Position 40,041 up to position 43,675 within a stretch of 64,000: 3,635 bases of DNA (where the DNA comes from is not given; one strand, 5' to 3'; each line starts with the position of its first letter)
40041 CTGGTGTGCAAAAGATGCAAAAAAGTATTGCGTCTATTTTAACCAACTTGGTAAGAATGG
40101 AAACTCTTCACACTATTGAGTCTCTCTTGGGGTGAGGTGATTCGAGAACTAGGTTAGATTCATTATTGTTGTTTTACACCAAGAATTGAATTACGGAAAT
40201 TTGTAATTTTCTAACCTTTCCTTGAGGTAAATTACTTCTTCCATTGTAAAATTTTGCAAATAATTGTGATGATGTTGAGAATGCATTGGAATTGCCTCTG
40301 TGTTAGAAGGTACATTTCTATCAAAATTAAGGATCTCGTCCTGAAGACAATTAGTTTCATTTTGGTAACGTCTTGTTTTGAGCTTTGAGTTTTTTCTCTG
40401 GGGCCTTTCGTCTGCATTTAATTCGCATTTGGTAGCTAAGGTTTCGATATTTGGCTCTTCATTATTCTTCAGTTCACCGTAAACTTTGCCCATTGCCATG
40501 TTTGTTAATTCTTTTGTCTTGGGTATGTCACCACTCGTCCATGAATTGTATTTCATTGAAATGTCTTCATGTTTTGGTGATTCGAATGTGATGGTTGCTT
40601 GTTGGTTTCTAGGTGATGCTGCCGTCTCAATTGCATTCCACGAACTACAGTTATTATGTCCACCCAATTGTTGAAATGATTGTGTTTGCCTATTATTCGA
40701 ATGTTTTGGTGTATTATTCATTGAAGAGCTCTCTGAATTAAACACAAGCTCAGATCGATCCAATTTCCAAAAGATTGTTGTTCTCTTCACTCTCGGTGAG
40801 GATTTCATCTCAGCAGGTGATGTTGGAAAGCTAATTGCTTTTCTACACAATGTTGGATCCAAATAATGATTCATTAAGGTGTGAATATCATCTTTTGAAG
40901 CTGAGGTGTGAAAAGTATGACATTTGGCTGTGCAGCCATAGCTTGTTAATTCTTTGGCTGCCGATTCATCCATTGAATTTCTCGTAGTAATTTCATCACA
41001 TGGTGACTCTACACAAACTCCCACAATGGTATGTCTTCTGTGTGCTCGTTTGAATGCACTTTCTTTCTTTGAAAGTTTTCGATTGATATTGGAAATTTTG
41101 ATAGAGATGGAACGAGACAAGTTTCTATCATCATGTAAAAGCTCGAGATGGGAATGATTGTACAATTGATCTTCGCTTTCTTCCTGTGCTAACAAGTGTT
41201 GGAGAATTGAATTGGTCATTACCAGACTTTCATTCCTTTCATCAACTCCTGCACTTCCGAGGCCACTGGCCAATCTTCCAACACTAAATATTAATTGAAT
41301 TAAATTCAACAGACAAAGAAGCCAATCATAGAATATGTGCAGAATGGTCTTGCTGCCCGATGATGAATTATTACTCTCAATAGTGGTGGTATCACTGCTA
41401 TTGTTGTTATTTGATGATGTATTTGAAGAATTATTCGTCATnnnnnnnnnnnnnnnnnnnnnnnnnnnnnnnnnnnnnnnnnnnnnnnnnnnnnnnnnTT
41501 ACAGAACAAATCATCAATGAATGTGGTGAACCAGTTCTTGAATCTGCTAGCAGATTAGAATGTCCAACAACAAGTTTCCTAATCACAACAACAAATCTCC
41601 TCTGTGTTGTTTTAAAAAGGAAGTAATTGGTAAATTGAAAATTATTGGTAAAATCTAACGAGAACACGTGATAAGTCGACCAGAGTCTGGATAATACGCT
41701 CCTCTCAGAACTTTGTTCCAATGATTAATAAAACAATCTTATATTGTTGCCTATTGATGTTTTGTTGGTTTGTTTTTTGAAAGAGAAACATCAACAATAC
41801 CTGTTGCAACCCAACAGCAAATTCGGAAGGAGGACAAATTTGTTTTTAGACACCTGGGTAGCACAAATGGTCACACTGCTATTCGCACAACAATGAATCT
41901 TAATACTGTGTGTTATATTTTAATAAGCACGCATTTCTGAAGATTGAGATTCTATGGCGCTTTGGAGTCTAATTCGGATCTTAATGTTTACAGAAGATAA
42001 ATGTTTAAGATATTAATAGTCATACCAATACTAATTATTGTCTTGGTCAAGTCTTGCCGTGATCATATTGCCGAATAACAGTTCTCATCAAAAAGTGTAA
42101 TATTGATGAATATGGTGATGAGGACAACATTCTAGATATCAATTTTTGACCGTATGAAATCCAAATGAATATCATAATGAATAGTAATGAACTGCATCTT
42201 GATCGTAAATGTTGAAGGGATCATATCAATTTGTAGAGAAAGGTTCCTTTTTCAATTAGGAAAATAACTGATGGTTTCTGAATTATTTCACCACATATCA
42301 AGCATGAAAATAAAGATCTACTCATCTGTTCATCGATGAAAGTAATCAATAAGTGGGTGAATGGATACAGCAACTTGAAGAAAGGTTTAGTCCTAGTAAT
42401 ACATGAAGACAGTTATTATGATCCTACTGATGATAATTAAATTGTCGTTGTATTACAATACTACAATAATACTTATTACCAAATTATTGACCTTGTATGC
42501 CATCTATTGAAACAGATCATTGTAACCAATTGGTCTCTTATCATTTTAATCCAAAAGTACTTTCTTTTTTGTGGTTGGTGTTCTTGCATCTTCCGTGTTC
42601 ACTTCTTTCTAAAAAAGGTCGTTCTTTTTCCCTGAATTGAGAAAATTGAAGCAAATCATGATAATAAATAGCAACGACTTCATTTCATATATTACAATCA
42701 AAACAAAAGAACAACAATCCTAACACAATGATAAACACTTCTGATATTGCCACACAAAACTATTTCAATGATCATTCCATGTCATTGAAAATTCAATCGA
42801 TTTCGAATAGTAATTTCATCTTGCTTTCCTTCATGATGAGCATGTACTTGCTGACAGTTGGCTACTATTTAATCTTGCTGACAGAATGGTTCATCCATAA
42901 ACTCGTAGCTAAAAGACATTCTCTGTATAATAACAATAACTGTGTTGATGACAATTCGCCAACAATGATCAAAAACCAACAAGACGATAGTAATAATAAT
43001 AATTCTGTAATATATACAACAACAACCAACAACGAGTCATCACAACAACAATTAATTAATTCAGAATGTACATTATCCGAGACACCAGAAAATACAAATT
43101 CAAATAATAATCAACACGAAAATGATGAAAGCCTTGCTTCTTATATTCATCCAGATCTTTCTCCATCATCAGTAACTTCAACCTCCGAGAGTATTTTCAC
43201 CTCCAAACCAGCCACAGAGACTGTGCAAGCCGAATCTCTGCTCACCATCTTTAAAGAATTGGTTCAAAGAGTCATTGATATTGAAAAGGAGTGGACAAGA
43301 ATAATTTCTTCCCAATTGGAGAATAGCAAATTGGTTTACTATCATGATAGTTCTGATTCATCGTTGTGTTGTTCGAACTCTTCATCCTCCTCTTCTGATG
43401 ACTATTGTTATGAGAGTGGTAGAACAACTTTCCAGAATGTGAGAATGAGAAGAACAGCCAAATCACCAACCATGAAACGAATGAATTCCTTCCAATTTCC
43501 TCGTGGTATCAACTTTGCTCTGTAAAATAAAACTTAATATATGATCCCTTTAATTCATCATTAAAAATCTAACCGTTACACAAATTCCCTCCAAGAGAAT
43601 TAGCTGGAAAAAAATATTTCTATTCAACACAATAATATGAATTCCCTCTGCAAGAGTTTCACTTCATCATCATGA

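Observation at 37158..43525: Cluster of four paralogous mucin-like single-pass membrane proteins sharing a C-terminal RLxx[FY]xFP motif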

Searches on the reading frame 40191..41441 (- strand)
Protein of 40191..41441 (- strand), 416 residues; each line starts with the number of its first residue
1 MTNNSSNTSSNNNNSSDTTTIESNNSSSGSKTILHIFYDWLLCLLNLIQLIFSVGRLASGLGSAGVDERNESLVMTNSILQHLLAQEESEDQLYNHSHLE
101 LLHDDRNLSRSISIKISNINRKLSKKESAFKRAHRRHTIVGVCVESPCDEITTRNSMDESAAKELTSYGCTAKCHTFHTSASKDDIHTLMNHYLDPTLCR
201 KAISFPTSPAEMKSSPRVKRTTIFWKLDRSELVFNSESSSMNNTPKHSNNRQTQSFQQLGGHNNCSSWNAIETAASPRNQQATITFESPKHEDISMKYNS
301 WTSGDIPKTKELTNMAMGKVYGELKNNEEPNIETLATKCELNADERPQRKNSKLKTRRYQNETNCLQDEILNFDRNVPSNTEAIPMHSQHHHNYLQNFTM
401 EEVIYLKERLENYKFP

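Call 4: search_protein_families(library=pfam, proteins=[window:40191-41441:-], max_evalue=0.1)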
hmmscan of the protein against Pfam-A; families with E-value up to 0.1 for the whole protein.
window:40191-41441:- (416 aa): 0 families

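Call 5: find_encoding_contigs(protein=window:40191-41441:-, flank=10000, max_places=4)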
Protein window:40191-41441:- (416 aa): no gene with exactly this product is on record in the collection.

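Call 7: find_homologous_proteins(query=window:40191-41441:-, max_evalue=0.01)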
Query window:40191-41441:- (416 aa): 1 proteins with E <= 0.01 among 4792 candidates.
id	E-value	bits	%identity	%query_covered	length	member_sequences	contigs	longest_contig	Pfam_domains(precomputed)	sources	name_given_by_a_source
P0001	2.4e-272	920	99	100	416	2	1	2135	-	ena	-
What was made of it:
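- Full-length C finds only its own 99% variant (call 7).
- Tried and rejected: Full-length C: found only its own 99% variant (call 7).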

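Call 8: find_encoding_contigs(protein=P0001, flank=10000, max_places=4)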
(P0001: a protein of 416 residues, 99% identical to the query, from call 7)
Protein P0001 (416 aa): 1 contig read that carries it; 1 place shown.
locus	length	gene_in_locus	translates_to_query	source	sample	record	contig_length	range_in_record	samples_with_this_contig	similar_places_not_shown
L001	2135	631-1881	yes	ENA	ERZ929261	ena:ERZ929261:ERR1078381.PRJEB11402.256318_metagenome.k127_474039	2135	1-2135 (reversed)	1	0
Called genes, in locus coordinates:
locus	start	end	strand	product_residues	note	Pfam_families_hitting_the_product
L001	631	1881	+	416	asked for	-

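Call 17: find_encoding_contigs(protein=P0003, flank=10000, max_places=3)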
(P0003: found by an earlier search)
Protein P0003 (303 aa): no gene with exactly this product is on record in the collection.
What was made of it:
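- Tried and rejected: Exact look-ups of C and of the EF-hand neighbour in the contig index: not on record (calls 5, 17).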

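Call 52: predict_structure(protein=window:40191-41441:-)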
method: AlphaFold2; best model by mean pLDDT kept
length: 416 residues; sequences in the alignment: 1
mean_pLDDT: 40.1   pTM: 0.18
mean pLDDT of the five models: 40.1, 39.6, 35.0, 34.5, 32.4
residues with pLDDT >= 90: 2; 70-90: 34; 50-70: 48; < 50: 332
segments of 3 or more residues with pLDDT < 50: 1-3, 5-31, 57-75, 78-103, 132-148, 169-396
pLDDT, mean of each block of 10 residues (from residue 1): 40 40 41 78 84 60 40 45 40 39 52 66 58 40 49 54 49 44 40 32 27 30 31 25 27 23 22 24 23 25 29 30 29 27 28 32 32 31 30 46 72 58
secondary structure, 60 per line:
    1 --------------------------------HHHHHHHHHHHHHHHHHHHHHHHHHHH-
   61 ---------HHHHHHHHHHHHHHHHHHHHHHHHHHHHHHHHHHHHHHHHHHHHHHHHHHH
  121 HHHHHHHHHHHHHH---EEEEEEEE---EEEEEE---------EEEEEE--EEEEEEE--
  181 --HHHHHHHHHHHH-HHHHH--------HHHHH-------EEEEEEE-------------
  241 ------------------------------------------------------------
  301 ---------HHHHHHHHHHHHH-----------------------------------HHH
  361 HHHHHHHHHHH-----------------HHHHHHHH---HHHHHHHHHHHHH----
elements in order: H33-59 H70-134 E138-145 E149-154 E164-169 E172-178 H183-194 H196-200 H209-213 E221-227 H310-322 H358-371 H389-396 H400-412
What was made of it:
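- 41265..41345 (-): C: hydrophobic segment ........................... (residues 33-59). AlphaFold2 helix 33-59 with pLDDT 78-84 (call 52).
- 40194..40265 (-): C: conserved tail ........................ followed directly by the stop codon. The core 16-mer is 40194-40241. AlphaFold2 helix 400-412 (pLDDT about 72), then a non-helical YKFP (call 52).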

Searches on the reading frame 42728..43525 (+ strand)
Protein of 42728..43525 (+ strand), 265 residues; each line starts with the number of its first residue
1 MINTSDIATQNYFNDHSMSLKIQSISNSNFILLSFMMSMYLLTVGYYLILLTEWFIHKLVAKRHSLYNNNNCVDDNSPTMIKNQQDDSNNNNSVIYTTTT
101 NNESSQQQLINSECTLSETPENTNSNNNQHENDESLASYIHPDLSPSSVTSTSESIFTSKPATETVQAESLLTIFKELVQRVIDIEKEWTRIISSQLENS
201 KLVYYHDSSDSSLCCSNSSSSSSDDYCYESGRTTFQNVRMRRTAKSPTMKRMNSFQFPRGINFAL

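Call 4: search_protein_families(library=pfam, proteins=[window:42728-43525:+], max_evalue=0.1)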
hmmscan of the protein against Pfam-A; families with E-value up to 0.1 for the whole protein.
window:42728-43525:+ (265 aa): 1 family
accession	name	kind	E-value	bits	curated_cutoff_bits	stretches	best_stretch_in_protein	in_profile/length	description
PF02535.28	Zip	-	0.013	15.2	35.1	1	36-134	75-162/323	ZIP Zinc transporter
